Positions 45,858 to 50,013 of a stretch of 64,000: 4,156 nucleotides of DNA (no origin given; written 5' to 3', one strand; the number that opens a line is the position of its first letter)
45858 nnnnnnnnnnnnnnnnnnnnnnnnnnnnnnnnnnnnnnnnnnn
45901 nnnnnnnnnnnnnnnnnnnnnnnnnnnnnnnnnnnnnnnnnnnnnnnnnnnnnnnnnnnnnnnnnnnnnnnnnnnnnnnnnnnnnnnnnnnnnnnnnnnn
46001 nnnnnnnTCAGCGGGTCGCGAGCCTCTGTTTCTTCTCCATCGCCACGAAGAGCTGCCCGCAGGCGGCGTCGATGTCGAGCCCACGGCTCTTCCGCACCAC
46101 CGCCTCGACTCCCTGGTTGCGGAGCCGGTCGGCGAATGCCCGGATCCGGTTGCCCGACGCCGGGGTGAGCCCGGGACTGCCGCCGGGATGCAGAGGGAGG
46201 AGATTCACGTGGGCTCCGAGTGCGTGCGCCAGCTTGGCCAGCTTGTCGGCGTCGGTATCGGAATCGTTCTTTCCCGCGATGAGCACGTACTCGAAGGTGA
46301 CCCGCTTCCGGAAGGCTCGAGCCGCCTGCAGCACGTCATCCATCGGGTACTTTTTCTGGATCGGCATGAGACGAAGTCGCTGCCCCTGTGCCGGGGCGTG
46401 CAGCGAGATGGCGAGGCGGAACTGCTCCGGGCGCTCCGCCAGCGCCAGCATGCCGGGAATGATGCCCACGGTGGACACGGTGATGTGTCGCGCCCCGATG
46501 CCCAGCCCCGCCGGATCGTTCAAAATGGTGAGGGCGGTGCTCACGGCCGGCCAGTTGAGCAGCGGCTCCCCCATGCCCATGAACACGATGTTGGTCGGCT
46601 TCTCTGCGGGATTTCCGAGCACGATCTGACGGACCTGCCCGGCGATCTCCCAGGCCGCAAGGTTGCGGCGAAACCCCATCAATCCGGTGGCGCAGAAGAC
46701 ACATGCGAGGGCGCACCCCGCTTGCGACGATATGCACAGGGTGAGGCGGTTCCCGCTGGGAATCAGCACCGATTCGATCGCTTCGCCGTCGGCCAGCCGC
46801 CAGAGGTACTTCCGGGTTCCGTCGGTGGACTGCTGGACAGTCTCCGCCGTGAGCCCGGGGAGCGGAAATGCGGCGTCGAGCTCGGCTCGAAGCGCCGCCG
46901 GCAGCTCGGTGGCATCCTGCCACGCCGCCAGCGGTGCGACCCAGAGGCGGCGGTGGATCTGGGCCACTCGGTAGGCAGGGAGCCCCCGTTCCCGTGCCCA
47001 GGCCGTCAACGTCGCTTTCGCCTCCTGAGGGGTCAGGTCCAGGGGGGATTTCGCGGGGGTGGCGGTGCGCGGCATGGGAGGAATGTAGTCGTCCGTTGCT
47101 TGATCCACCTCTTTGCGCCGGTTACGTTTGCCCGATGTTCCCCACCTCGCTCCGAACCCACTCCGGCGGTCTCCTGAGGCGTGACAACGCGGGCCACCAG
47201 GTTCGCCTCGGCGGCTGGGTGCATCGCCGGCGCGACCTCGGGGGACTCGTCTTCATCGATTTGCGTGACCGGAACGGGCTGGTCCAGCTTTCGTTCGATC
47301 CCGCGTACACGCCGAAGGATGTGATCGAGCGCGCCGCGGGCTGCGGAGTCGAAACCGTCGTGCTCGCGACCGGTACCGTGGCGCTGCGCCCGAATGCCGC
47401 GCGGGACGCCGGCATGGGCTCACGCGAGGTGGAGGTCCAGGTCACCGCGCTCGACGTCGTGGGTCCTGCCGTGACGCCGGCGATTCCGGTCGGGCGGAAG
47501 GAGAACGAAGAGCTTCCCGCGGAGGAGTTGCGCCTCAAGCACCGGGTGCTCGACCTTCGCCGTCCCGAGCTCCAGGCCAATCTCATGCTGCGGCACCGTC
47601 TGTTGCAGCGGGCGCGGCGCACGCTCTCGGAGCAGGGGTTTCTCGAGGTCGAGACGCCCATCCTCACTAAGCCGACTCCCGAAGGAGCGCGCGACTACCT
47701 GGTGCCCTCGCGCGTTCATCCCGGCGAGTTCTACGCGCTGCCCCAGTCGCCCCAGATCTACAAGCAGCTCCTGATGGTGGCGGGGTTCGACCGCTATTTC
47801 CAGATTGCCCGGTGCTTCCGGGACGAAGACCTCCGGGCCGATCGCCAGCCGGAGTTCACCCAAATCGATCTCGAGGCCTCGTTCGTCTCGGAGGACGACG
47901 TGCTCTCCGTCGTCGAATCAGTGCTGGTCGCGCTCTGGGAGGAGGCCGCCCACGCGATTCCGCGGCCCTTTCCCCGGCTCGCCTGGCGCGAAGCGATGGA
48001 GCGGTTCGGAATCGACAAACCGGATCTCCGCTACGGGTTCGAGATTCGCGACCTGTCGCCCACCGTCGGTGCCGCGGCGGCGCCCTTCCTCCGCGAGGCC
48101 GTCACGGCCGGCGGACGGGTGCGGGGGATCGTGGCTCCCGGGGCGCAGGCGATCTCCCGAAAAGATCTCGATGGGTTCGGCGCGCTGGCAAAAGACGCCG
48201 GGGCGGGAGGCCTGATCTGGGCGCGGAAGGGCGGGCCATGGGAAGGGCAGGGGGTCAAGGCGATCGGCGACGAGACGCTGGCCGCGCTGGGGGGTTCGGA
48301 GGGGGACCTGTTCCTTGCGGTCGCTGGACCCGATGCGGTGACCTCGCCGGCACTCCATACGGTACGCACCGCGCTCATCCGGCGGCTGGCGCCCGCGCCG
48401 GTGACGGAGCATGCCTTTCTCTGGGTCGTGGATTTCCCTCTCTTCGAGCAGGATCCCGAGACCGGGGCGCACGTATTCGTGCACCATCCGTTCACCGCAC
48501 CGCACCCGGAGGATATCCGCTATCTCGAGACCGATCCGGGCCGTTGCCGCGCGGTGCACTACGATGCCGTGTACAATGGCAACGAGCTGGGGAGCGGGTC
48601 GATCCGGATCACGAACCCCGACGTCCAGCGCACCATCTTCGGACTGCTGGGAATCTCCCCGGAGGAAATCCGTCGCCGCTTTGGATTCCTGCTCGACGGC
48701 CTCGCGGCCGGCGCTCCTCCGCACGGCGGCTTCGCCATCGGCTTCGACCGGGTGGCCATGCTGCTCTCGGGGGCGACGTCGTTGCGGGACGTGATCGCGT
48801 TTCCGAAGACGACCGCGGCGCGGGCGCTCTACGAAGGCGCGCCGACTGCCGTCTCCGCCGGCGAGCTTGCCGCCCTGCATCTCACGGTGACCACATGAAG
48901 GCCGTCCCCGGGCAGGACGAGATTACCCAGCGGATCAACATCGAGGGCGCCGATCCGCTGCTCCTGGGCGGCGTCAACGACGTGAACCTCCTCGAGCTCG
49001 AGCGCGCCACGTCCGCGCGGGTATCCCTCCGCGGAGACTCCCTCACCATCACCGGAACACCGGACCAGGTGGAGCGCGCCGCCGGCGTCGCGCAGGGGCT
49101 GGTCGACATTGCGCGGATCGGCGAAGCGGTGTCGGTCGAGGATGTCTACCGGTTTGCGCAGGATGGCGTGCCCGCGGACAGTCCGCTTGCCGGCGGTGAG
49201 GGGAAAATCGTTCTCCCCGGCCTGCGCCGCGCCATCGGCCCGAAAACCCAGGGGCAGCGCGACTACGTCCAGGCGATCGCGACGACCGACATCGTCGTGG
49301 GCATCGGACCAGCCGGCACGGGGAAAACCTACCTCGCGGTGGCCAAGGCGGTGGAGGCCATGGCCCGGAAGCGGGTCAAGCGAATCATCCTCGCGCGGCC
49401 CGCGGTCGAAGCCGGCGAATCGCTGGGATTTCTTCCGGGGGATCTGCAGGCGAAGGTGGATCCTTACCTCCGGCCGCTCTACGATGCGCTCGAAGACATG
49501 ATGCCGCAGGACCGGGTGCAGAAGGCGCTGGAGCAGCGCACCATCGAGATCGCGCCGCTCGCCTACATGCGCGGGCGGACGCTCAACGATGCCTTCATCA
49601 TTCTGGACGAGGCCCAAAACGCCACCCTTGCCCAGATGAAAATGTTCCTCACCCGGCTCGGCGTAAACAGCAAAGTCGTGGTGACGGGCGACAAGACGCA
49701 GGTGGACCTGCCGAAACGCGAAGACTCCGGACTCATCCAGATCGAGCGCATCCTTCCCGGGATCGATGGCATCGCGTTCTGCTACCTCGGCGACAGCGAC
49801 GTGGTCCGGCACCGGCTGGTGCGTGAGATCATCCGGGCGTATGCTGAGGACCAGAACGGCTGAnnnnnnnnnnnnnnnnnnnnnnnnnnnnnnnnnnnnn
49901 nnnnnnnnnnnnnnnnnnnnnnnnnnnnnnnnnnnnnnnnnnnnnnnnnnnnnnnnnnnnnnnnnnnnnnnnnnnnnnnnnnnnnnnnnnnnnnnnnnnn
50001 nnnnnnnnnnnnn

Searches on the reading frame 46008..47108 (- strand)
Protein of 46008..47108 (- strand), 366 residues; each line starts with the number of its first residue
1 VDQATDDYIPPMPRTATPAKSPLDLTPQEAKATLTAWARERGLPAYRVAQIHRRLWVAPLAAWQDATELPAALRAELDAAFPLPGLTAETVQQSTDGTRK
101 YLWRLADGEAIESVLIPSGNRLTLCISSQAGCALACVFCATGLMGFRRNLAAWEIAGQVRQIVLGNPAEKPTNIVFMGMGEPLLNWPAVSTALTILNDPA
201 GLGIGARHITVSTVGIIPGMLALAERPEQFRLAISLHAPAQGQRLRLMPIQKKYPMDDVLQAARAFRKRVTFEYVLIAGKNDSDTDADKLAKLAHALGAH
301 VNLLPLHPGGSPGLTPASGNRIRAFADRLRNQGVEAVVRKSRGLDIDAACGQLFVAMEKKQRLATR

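Call 75: search_protein_families(library=pfam, max_evalue=0.00001, proteins=[window:46008-47108:-])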
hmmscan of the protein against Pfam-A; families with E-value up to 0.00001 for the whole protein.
window:46008-47108:- (366 aa): 1 family
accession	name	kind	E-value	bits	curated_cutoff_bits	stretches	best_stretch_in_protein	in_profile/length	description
PF04055.27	Radical_SAM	-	8.9e-16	58.9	29.5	1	127-285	2-159/166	Radical SAM superfamily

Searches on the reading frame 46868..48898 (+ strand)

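Call 75: search_protein_families(library=pfam, max_evalue=0.00001, proteins=[window:46868-48898:+])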
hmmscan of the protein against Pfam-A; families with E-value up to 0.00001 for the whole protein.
window:46868-48898:+ (676 aa): 3 families
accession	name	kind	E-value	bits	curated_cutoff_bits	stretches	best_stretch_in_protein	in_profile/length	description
PF00152.25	tRNA-synt_2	-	4.8e-113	377.7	25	1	219-648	2-307/308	tRNA synthetases class II (D, K and N)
PF01336.31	tRNA_anti-codon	-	3.2e-13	49.9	27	1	112-196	1-73/75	OB-fold nucleic acid binding domain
PF02938.19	GAD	-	8.3e-10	39.2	23.4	1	409-494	2-93/95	GAD domain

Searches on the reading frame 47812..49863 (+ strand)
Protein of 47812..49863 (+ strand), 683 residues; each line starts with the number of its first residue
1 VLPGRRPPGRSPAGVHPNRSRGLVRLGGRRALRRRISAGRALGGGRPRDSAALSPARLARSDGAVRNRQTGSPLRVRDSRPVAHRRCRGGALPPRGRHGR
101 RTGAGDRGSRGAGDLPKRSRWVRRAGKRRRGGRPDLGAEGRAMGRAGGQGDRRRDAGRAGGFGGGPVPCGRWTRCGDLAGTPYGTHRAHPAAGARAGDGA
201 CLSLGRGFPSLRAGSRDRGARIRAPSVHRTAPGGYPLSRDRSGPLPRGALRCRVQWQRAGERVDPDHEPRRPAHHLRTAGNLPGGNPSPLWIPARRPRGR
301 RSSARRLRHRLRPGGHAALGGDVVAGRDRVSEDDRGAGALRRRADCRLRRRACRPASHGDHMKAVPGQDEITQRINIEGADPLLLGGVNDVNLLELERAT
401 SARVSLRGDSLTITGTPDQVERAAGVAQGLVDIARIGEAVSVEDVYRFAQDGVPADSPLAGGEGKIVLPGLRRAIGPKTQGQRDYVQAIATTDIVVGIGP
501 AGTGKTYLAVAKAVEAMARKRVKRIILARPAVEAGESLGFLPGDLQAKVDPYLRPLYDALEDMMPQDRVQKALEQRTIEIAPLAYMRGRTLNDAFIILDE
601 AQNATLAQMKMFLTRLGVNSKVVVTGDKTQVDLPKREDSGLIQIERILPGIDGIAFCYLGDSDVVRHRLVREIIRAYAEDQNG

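Call 19: search_protein_families(library=pfam, proteins=[window:47812-49863:+])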
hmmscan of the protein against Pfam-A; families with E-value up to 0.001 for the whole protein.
window:47812-49863:+ (683 aa): 4 families
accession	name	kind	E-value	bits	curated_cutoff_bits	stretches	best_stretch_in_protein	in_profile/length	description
PF02562.22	PhoH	-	1.4e-94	315.8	27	1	475-677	2-204/205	PhoH-like protein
PF13604.12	AAA_30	-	3.4e-11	43.7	27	1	480-631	4-128/191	AAA domain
PF13245.12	AAA_19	-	1.1e-07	32.5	25.1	1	482-631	1-129/134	AAA domain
PF01695.23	IstB_IS21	-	0.00076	19.5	24.1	0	489-519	89-119/238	IstB-like ATP binding protein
